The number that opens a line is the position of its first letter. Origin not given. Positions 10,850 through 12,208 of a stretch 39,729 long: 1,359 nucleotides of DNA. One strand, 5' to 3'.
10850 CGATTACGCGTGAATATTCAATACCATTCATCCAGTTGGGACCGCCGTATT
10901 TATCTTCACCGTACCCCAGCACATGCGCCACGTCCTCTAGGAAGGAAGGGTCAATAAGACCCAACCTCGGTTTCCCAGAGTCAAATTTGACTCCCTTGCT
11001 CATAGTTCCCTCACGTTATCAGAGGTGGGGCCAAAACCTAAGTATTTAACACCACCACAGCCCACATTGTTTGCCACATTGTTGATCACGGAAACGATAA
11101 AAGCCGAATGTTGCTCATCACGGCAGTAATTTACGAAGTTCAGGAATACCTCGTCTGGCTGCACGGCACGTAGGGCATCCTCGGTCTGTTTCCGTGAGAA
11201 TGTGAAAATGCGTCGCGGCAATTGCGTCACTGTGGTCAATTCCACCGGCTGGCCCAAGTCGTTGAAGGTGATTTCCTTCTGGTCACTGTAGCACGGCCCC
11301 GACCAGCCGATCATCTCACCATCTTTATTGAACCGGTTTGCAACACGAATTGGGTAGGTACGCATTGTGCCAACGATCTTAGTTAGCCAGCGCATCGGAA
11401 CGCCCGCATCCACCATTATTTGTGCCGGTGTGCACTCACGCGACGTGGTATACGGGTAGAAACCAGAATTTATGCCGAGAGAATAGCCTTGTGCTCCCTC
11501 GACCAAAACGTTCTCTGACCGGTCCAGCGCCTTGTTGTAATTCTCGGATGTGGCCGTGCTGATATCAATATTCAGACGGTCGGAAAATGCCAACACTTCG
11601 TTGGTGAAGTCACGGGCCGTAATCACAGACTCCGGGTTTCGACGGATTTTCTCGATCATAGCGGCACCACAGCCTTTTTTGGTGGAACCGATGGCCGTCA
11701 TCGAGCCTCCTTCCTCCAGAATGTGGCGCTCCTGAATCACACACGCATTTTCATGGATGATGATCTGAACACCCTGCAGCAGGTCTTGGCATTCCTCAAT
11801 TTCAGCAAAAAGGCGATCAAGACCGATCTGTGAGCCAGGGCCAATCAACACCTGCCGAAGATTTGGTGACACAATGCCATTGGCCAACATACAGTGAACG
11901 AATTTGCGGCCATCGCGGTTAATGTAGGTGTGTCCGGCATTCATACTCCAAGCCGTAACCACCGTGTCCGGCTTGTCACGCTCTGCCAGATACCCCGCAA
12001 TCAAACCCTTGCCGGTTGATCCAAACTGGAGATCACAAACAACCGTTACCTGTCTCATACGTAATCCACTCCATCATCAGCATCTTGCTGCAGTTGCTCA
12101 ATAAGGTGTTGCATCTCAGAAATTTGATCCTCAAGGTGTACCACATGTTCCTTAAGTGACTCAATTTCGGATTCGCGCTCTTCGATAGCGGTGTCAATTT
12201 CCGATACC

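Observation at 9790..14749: Contiguous 2-aminoadenine (Z-base) genome module: dpoZ ... purZ-mazZ-datZ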

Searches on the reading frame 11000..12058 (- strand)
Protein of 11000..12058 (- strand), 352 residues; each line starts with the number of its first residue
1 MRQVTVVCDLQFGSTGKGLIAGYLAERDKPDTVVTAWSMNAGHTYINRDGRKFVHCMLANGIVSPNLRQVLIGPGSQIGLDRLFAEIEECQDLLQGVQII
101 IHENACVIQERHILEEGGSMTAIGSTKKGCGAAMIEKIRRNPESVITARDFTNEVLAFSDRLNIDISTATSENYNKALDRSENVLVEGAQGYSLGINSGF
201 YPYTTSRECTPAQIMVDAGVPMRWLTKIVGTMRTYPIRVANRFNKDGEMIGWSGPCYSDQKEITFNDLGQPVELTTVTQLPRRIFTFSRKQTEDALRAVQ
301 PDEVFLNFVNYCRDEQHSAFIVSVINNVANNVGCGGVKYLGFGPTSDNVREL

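Call 3: search_protein_families(library=pfam, proteins=[window:11000-12058:-], max_evalue=0.01)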
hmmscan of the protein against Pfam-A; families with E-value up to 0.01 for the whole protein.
window:11000-12058:- (352 aa): 1 family
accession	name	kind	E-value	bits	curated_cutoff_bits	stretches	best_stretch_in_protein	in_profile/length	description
PF00709.27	Adenylsucc_synt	-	1e-33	117.2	27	2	148-304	177-321/416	Adenylosuccinate synthetase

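Call 4: search_protein_families(library=phrogs, proteins=[window:11000-12058:-], max_evalue=0.001)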
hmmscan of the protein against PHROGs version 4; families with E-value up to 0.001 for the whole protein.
window:11000-12058:- (352 aa): 1 family
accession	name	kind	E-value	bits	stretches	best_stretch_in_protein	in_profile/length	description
phrog_1211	-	DNA, RNA and nucleotide metabolism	2e-98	331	1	1-326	1-346/414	2-aminooxy adenylosuccinate synthetase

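Call 5: search_solved_structures(query=window:11000-12058:-, max_evalue=0.001, show_alignments=3)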
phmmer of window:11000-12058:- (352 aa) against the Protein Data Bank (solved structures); distinct sequences matched with E-value up to 0.001: 27.
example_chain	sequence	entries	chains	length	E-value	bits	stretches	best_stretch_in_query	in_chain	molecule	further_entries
6fm1_A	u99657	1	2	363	1.5e-91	310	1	1-349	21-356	Adenylosuccinate synthetase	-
6fko_A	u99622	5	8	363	2.4e-91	309.3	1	1-349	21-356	Adenylosuccinate synthetase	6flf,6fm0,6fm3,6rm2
6tnh_A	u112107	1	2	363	2.4e-91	309.3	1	1-349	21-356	Adenylosuccinate synthetase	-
7odx_A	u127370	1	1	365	3.7e-75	256.1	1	4-346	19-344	Succinoaminodeoxyadenylate synthetase (PurZ)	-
5k7x_A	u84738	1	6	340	2.6e-24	88.9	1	6-240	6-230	Adenylosuccinate synthetase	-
2d7u_A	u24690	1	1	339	2.7e-24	88.9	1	6-240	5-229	Adenylosuccinate synthetase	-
3ue9_A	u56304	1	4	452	8.3e-19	70.8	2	153-284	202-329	Adenylosuccinate synthetase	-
3hid_A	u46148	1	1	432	5.3e-18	68.2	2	143-240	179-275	Adenylosuccinate synthetase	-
1kjx_A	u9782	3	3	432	6.2e-18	67.9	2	5-145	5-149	Adenylosuccinate Synthetase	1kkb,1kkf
1cg4_A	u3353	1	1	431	7.3e-18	67.7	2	6-145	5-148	PROTEIN (ADENYLOSUCCINATE SYNTHETASE)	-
1ade_A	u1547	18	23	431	7.4e-18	67.7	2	6-145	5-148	ADENYLOSUCCINATE SYNTHETASE | PROTEIN (ADENYLOSUCCINATE SYNTHETASE)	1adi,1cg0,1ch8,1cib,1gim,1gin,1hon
9f17_A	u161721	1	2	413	7.8e-18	67.6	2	5-184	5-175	Adenylosuccinate synthetase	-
7pvo_A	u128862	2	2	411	1e-17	67.3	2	5-184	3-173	Adenylosuccinate synthetase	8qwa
6zxq_A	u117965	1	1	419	1.1e-17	67.2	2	5-184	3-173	Adenylosuccinate synthetase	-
3r7t_A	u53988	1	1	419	2.4e-17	66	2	152-242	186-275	Adenylosuccinate synthetase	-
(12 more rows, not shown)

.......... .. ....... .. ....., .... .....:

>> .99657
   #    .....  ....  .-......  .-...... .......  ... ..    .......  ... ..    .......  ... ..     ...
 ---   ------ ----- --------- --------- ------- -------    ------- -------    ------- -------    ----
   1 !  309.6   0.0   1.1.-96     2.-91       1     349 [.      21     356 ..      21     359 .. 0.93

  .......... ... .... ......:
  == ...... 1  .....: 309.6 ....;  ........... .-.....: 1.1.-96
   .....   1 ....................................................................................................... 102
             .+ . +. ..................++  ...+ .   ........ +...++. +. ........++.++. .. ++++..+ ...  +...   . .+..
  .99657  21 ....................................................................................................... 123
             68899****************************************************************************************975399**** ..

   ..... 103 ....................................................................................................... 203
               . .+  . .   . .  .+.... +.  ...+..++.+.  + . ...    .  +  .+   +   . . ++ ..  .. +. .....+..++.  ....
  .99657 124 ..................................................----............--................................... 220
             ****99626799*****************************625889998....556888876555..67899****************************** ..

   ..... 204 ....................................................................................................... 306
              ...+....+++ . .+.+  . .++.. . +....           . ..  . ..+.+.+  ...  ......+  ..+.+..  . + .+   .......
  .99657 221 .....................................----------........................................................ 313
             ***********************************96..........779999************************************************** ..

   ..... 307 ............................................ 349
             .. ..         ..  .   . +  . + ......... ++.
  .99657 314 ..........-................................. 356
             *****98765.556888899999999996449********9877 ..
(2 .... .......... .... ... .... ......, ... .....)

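Call 10: search_dna_similar(query=window:11000-12058:-, collection=phages, mode=protein, max_rows=40)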
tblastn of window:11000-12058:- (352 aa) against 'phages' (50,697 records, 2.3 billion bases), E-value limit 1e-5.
Records with a match: 213; places in all: 213; records where one place covers at least 80% of the query: 206.
Best place of each record, by identity: 60-80% 11; <60% 202.
By first word of the organism name: Arthrobacter 105; Vibrio 38; Microbacterium 18; Acinetobacter 10; Gordonia 6; Listeria 6; Streptomyces 5; Klebsiella 2; Alteromonas 2; Burkholderia 2; and 15 more.
By host as written in the record: Arthrobacter sp. ATCC 21022 95; - 25; Microbacterium foliorum NRRL B-24224 11; Vibrio cholerae 2095 9; Vibrio cholerae 7; Arthrobacter sp. (ATCC 21022) 7; Gordonia terrae 3612 6; Listeria monocytogenes 6; and 29 more.
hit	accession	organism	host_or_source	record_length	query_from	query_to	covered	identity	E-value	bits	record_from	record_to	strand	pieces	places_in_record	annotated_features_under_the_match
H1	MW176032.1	Acinetobacter phage Barton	Acinetobacter calcoaceticus ATCC23055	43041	1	351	100%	57.9%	1e-136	434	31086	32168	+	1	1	36: hypothetical protein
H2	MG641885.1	Salmonella phage PMBT28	Salmonella enterica subsp. enterica ...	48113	2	349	99%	57.0%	3e-126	404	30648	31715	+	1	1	adenylosuccinate synthetase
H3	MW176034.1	Acinetobacter phage JeffCo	Acinetobacter calcoaceticus ATCC23055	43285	1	319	91%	61.4%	6e-135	429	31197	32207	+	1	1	35: hypothetical protein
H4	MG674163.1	Acinetobacter phage SH-Ab 15497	Acinetobacter baumannii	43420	1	319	91%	61.0%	2e-135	431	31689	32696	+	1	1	adenylosuccinate synthetase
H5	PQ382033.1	Acinetobacter phage vB_AbaSI_2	Acinetobacter baumannii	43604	1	319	91%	61.0%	5e-135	429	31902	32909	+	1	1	hypothetical protein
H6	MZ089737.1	Pseudomonas phage PSA28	wastewater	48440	1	349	99%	55.7%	3e-123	396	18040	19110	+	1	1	adenylosuccinate synthetase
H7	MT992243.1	Acinetobacter phage DMU1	Acinetobacter baumannii 19606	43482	1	315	89%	61.4%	3e-136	433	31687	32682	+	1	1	adenylosuccinate synthetase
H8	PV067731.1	Acinetobacter phage vB_AbaS-Bhz9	Acinetobacter baumannii DSM 106838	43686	1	316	90%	61.1%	1e-134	429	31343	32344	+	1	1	2-aminooxy adenylosuccinate synthetase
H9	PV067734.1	Acinetobacter phage vB_AbaS-Bhz20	Acinetobacter baumannii DSM 106838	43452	1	315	89%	61.1%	2e-133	425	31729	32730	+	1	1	2-aminooxy adenylosuccinate synthetase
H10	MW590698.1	Acinetobacter phage 53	Acinetobacter baumannii WHG40137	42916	1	315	89%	60.8%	3e-133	424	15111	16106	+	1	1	record has no annotation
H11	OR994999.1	Acinetobacter phage pB23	Acinetobacter baumannii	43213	1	315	89%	60.8%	3e-133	424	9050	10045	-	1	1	hypothetical protein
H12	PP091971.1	Acinetobacter phage vB_MZM_2AB-P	Acinetobacter baumannii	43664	1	319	91%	59.8%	3e-130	416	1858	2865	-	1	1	hypothetical protein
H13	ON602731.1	Klebsiella phage VLCpiS6a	Klebsiella pneumoniae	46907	3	316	89%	60.7%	7e-126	403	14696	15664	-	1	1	adenylosuccinate synthetase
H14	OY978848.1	Klebsiella phage vB_Kpn_K21lambda1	-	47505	3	316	89%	60.4%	2e-125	402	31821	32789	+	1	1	2-aminooxy adenylosuccinate synthetase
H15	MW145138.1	Providencia phage Kokobel2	Providencia stuartii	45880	1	311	88%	60.5%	3e-124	399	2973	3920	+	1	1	hypothetical protein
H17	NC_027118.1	Vibrio phage phiVC8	Vibrio cholerae O1 Classic E8021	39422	1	349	99%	48.3%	3e-90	301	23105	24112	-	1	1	2-aminooxy adenylosuccinate synthetase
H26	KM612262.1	Vibrio phage H2 SGB-2014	Vibrio cholerae 2095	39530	1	345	98%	48.6%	1e-89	299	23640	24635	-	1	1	adenylosuccinate synthetase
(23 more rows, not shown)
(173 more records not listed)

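Call 11: get_annotated_region(hit=H4, flank=6000)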
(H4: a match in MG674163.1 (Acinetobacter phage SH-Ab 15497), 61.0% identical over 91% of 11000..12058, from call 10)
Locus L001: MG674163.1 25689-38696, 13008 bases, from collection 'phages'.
description: Acinetobacter phage SH-Ab 15497, complete genome.
organism: Acinetobacter phage SH-Ab 15497 (NCBI taxid 2060946)
taxonomy: Viruses; Duplodnaviria; Heunggongvirae; Uroviricota; Caudoviricetes
host: Acinetobacter baumannii; source: -; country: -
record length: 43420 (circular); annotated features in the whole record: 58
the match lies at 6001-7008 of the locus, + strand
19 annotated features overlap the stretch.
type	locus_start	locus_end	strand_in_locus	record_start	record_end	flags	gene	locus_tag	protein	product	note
CDS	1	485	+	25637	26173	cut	-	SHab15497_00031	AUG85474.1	hypothetical protein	-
CDS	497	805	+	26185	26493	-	-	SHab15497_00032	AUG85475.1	hypothetical protein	-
CDS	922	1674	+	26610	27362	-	-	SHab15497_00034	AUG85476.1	hypothetical protein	-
CDS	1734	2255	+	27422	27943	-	-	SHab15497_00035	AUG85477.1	hypothetical protein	-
CDS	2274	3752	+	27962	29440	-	-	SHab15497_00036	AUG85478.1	helicase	PcrA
CDS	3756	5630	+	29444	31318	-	-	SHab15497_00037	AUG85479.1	DNA polymearse I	-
CDS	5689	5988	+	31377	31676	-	-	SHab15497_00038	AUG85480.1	ssDNA binding protein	-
CDS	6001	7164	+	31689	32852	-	-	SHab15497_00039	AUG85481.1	adenylosuccinate synthetase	-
CDS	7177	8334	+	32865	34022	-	-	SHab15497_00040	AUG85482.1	hypothetical protein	-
CDS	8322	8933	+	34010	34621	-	-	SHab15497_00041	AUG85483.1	metal-dependent phosphohydrolase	-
CDS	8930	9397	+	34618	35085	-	-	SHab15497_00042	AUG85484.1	hypothetical protein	-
CDS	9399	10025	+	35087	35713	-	-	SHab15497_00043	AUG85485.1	hypothetical protein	-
CDS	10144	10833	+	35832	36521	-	-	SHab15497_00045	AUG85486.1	hypothetical protein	-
CDS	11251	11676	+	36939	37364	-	-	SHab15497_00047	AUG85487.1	hypothetical protein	-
CDS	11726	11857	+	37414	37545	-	-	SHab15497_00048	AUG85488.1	hypothetical protein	-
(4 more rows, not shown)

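Call 12: get_annotated_region(hit=H2, flank=6000)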
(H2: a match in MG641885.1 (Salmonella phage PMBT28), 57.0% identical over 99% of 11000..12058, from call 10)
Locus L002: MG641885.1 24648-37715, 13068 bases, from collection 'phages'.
description: Salmonella phage PMBT28, complete genome.
organism: Salmonella phage PMBT28 (NCBI taxid 2081904)
taxonomy: Viruses; Duplodnaviria; Heunggongvirae; Uroviricota; Caudoviricetes
host: Salmonella enterica subsp. enterica serovar Senftenberg ATCC 43845; source: sewage; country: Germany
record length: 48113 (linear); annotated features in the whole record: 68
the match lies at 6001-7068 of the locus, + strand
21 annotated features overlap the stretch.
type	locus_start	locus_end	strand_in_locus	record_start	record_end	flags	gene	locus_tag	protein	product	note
CDS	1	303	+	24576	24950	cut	-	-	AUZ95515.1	hypothetical protein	-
CDS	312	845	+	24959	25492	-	-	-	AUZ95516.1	hypothetical protein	-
CDS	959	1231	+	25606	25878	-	-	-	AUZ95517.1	hypothetical protein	-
CDS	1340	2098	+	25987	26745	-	-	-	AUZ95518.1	hypothetical protein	-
CDS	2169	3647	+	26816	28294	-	-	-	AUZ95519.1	ATP-dependent DNA helicase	ATP-dependent DNA helicase UvrD/PcrA/Rep, epsil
CDS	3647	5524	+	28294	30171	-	-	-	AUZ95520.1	DNA polymerase I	-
CDS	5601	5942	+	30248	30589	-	-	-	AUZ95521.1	DNA-binding protein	-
CDS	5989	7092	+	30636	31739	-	-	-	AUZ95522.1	adenylosuccinate synthetase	-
CDS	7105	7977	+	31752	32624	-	-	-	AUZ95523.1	nucleotide pyrophosphohydrolase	-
CDS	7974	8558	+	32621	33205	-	-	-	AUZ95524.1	hydrolase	-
CDS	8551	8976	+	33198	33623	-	-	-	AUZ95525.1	hypothetical protein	-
CDS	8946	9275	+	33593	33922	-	-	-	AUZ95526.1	hypothetical protein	-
CDS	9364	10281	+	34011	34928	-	-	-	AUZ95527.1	hypothetical protein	-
CDS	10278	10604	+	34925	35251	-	-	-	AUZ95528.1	hypothetical protein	-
CDS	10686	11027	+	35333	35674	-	-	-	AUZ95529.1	hypothetical protein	GP30.8 protein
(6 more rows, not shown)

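Call 17: list_cluster_members(proteins=[window:11000-12058:-, window:10302-11003:-, window:9790-10302:-, window:12911-14749:-, window:4630-5886:-])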
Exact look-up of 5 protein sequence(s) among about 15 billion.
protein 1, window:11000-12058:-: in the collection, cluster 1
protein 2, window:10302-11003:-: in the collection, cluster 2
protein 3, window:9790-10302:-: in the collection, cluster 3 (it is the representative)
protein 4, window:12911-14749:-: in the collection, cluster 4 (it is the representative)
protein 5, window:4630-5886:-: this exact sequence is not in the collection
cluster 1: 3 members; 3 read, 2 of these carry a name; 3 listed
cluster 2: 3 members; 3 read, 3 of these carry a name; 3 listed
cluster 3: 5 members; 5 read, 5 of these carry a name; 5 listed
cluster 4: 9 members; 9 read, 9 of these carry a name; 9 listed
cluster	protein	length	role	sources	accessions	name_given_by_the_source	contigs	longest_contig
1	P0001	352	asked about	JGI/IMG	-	adenylosuccinate synthase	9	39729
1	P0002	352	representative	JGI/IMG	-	adenylosuccinate synthase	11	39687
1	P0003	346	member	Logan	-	-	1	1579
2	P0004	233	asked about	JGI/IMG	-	hypothetical protein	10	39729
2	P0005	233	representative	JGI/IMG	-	hypothetical protein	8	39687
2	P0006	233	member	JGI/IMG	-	hypothetical protein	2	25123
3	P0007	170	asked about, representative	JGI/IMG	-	5'-deoxynucleotidase YfbR-like HD superfamily hydrolase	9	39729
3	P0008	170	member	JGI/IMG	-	5'-deoxynucleotidase YfbR-like HD superfamily hydrolase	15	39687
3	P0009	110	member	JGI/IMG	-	hypothetical protein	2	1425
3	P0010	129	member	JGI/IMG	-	5'-deoxynucleotidase YfbR-like HD superfamily hydrolase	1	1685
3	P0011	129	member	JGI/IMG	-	5'-deoxynucleotidase YfbR-like HD superfamily hydrolase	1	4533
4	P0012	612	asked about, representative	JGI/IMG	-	DNA polymerase I-like protein with 3'-5' exonuclease and polymerase domains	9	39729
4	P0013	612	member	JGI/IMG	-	DNA polymerase I-like protein with 3'-5' exonuclease and polymerase domains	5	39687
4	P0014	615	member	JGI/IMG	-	DNA polymerase I-like protein with 3'-5' exonuclease and polymerase domains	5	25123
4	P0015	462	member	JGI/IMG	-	DNA polymerase I-like protein with 3'-5' exonuclease and polymerase domains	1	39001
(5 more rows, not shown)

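Call 26: get_annotated_region(hit=H17, flank=7000)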
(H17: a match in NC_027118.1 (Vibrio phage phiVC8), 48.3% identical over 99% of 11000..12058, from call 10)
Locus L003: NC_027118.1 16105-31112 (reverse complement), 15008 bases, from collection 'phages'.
description: Vibrio phage phiVC8, complete genome.
organism: Vibrio phage phiVC8 (NCBI taxid 1076759)
taxonomy: Viruses; Duplodnaviria; Heunggongvirae; Uroviricota; Caudoviricetes; Enhodamvirus; Enhodamvirus VC8
host: Vibrio cholerae O1 Classic E8021; source: Endho dam; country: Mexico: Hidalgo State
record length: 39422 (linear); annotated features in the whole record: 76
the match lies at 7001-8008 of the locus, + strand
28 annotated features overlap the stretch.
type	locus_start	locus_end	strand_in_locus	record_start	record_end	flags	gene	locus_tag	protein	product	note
CDS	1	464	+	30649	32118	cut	-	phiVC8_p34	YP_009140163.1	DNA helicase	'similar to Thermoanaerobacterium saccharolyticum bacteriophage JL001 [YP_006546319]'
CDS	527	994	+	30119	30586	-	-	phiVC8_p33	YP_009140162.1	hypothetical protein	similar to alpha proteobacterium bacteriophage JL001 [YP_223934]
regulatory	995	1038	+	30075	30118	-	-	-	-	promoter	putative phiVC8 promoter; predicted using PromoterHunter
CDS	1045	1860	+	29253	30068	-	-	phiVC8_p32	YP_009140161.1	hypothetical protein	similar to Pseudomonas aeruginosa bacteriophage F8 [YP_001294468]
regulatory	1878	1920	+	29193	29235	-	-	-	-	promoter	putative phiVC8 promoter; predicted using PromoterHunter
regulatory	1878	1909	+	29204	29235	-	-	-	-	terminator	putative rho-independent terminator; predicted using WebGeSTr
misc_feature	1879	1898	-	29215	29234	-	-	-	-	-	inverted sequence region; predicted using EINVERTED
CDS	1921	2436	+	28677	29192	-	-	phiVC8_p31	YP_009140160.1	single strand DNA binding protein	similar to Escherichia coli bacteriophage phiEcoM-GJ1 [YP_001595410]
CDS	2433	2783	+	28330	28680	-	-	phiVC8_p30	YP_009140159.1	endonuclease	similar to Staphylococcus aureus bacteriophage G1 [YP_240954]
CDS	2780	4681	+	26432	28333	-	-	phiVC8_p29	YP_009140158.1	DNA polymerase I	similar to alpha proteobacerium bacteriophage phiJL001 [YP_223952]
CDS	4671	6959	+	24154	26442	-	-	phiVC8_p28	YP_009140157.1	DNA primase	similar to Vibrio cholerae [ZP_01948770]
regulatory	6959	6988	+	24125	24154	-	-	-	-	terminator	putative rho-independent terminator; predicted using WebGeSTr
misc_feature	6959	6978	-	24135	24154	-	-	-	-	-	inverted sequence region; predicted using EINVERTED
regulatory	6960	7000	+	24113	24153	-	-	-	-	promoter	putative phiVC8 promoter; predicted using PromoterHunter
CDS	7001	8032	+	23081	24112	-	-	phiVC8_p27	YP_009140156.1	2-aminooxy adenylosuccinate synthetase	similar to Solibacter usitatus [YP_827486]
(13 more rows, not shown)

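Call 45: find_encoding_contigs(protein=window:11000-12058:-, flank=10000, max_places=8)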
Protein window:11000-12058:- (352 aa): 19 contigs read that carry it; 8 places shown.
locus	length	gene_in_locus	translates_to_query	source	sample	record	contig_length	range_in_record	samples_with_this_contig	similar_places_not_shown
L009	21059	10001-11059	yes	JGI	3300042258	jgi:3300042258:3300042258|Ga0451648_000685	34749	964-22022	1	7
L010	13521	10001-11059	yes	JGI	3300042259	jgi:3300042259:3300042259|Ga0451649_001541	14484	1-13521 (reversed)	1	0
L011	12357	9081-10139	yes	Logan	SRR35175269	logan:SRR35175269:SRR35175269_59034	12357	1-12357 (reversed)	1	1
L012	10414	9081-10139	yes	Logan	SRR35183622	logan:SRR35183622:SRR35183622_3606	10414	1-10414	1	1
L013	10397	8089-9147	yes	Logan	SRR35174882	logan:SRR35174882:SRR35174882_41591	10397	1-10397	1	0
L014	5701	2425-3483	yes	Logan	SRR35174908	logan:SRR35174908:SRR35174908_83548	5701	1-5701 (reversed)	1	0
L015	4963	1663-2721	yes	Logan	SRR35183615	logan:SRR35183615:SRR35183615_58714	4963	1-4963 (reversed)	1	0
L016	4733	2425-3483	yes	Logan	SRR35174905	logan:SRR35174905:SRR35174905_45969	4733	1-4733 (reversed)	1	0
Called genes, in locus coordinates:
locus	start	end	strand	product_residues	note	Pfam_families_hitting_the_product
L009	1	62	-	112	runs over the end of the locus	PF14354:Lar_restr_allev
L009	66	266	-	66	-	-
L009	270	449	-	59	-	-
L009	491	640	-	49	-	-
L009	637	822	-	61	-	-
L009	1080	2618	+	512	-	PF22548:AEP-TOTE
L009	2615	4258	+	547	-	PF00176:SNF2-rel_dom, PF00271:Helicase_C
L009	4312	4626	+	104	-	PF23992:Pam3_gp32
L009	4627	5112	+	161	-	PF23984:DUF7307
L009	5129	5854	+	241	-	PF23977:Pam3_Gp34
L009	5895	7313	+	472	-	PF00580:UvrD-helicase, PF01443:Viral_helicase1 (faint), PF13245:AAA_19, PF13401:AAA_22 (faint), PF13604:AAA_30 (weak), PF13361:UvrD_C, PF13538:UvrD_C_2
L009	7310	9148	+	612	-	PF01612:DNA_pol_A_exo1, PF13482:RNase_H_2 (weak), PF00476:DNA_pol_A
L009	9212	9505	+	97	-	-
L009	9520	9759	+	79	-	-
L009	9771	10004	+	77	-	-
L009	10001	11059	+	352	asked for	PF00709:Adenylsucc_synt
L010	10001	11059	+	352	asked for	PF00709:Adenylsucc_synt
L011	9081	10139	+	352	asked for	PF00709:Adenylsucc_synt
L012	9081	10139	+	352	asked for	PF00709:Adenylsucc_synt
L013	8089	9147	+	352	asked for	PF00709:Adenylsucc_synt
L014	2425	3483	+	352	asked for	PF00709:Adenylsucc_synt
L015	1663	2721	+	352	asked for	PF00709:Adenylsucc_synt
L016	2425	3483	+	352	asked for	PF00709:Adenylsucc_synt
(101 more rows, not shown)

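Call 56: search_protein_families(library=ncbifam, proteins=[window:11000-12058:-], max_evalue=0.01)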
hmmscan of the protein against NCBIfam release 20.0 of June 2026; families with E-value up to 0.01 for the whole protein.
window:11000-12058:- (352 aa): 6 families
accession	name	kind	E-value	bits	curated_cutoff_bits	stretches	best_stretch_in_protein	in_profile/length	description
NF038379.2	amino_Aden_PurZ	exception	4.5e-120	400.3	300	1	4-299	1-292/293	succino-amino-deoxyadenylate synthase PurZ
NF003295.0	PRK04293.1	equivalog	1.3e-41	142.7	368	1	4-307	3-280/337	adenylosuccinate synthetase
TIGR00184.1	purA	equivalog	3e-34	118.6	395.55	2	156-286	187-305/425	adenylosuccinate synthase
NF002223.0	PRK01117.1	equivalog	5e-31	107.9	402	2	146-240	181-274/430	adenylosuccinate synthase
NF010355.0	PRK13783.1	equivalog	4e-24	85.5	445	2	5-144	3-145/404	adenylosuccinate synthase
NF010357.0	PRK13785.1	equivalog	5.3e-17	61.6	700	2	151-285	190-331/455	adenylosuccinate synthase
